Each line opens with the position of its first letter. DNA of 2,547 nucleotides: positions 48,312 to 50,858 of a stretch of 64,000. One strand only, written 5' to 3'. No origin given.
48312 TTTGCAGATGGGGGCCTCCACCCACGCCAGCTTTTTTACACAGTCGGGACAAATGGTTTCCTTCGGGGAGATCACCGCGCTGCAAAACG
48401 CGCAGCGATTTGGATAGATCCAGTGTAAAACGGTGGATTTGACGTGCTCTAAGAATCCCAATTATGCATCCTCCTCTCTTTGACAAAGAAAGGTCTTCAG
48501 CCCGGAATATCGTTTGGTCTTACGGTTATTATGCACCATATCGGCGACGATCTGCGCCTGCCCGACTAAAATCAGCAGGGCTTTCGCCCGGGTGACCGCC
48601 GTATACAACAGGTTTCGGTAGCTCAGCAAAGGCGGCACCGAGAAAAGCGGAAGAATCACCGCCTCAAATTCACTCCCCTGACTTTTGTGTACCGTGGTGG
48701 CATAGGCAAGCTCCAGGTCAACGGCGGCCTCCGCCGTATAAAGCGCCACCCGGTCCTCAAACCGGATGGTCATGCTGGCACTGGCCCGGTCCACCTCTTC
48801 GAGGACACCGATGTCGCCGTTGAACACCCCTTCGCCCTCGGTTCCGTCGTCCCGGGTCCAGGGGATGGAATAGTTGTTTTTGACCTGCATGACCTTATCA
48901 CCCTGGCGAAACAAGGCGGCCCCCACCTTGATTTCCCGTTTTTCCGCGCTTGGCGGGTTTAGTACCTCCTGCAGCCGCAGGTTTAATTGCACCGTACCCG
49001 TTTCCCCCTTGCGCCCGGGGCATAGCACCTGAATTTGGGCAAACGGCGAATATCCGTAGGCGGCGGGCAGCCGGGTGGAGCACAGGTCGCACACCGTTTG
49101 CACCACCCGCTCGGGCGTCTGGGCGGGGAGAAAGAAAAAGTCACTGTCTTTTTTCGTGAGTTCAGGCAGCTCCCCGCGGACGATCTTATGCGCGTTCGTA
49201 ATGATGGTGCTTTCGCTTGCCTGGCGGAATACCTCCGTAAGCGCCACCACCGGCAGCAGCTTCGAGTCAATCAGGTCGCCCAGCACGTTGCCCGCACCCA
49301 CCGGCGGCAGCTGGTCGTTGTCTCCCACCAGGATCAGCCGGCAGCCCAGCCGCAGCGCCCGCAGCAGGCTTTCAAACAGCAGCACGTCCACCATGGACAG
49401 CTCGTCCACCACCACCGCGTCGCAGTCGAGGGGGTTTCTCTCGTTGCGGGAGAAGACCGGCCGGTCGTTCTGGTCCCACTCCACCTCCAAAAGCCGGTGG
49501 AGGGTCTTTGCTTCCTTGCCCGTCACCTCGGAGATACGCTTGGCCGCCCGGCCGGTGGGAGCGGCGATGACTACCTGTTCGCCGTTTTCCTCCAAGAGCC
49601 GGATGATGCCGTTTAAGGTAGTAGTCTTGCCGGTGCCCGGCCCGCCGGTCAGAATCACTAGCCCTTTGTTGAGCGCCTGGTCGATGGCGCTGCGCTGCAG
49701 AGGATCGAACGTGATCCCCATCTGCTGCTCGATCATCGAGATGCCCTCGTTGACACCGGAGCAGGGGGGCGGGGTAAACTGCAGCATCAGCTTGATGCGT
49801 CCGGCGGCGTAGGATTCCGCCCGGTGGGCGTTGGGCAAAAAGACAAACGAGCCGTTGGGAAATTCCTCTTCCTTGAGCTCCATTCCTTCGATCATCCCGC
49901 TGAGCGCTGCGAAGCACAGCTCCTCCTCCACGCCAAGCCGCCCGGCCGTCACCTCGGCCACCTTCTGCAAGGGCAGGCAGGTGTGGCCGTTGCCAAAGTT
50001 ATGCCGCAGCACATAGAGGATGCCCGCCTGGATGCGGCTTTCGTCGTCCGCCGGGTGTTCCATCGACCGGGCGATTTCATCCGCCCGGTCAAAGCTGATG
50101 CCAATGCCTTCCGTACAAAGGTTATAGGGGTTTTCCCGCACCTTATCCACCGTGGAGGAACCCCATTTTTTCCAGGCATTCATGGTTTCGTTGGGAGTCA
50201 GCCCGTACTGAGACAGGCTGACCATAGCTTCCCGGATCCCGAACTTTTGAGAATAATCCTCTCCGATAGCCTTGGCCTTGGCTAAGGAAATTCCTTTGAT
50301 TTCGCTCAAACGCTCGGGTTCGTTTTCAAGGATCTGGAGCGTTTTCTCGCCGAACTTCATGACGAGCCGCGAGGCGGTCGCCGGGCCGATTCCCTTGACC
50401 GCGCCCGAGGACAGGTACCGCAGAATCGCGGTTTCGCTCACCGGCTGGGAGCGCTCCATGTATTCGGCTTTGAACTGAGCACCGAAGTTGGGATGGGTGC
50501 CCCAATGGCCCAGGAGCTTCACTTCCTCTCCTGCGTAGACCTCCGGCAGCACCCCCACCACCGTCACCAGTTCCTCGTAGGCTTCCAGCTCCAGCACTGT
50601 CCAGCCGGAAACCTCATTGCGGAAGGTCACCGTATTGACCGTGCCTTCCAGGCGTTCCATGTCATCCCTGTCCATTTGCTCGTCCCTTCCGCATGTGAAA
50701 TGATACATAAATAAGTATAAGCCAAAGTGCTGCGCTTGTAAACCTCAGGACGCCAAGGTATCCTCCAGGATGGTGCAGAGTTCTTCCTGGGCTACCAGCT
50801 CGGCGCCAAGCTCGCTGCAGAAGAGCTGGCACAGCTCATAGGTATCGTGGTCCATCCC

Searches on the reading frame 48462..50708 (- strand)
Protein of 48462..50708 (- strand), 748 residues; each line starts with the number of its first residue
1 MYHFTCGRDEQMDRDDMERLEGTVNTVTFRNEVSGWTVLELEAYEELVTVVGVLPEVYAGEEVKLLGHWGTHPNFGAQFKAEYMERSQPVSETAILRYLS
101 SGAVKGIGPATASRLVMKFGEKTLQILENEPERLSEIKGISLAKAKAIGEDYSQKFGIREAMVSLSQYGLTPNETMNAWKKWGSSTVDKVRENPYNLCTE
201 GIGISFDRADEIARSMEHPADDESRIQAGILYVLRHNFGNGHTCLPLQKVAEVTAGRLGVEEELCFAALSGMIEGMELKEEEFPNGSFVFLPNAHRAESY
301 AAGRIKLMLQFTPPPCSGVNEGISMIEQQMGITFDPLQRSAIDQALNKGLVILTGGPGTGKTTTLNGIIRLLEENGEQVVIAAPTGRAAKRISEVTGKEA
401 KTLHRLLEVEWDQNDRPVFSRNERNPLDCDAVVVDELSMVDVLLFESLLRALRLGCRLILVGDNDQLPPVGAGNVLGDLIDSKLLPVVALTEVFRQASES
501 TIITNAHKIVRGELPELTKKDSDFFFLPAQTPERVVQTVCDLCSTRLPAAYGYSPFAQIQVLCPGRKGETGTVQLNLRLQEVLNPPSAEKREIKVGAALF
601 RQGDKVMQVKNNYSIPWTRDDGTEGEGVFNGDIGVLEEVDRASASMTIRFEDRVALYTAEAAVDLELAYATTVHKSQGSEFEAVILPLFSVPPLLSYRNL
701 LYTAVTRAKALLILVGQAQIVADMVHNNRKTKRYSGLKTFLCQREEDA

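Call 89: search_protein_families(library=pfam, proteins=[window:48462-50708:-], max_evalue=0.00001)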
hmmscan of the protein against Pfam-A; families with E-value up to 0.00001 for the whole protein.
window:48462-50708:- (748 aa): 10 families
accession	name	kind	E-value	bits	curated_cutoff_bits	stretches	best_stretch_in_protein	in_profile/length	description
PF13245.12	AAA_19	-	3.4e-44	150.7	25.1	1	338-471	1-133/134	AAA domain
PF13604.12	AAA_30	-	1.1e-40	139.9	27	1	335-516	3-175/191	AAA domain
PF14490.11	HHH_RecD2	-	3.2e-36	123.6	27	1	155-244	2-92/92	ATP-dependent RecD2 DNA helicase HHH domain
PF23139.1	OB_YrrC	-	2e-22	79.4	27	1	17-89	1-76/76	ATP-dependent DNA helicase YrrC, OB-fold domain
PF18335.7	SH3_13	-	5.1e-22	77.9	41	1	575-650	1-65/65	ATP-dependent RecD-like DNA helicase SH3 domain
PF13538.12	UvrD_C_2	-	2.1e-18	66.4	27.4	1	667-715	1-52/52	UvrD-like helicase C-terminal domain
PF13086.12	AAA_11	-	1.1e-11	45.4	27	1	335-392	3-68/257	AAA domain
PF01443.25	Viral_helicase1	-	5.3e-10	39.9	21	0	642-714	155-226/228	Viral superfamily 1 RNA helicase core domain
PF05970.20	PIF1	-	1.6e-09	38.1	25.9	1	347-508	21-201/223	PIF1-like helicase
PF14520.12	HHH_5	-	5.6e-07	30.4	27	0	104-148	7-51/57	Helix-hairpin-helix domain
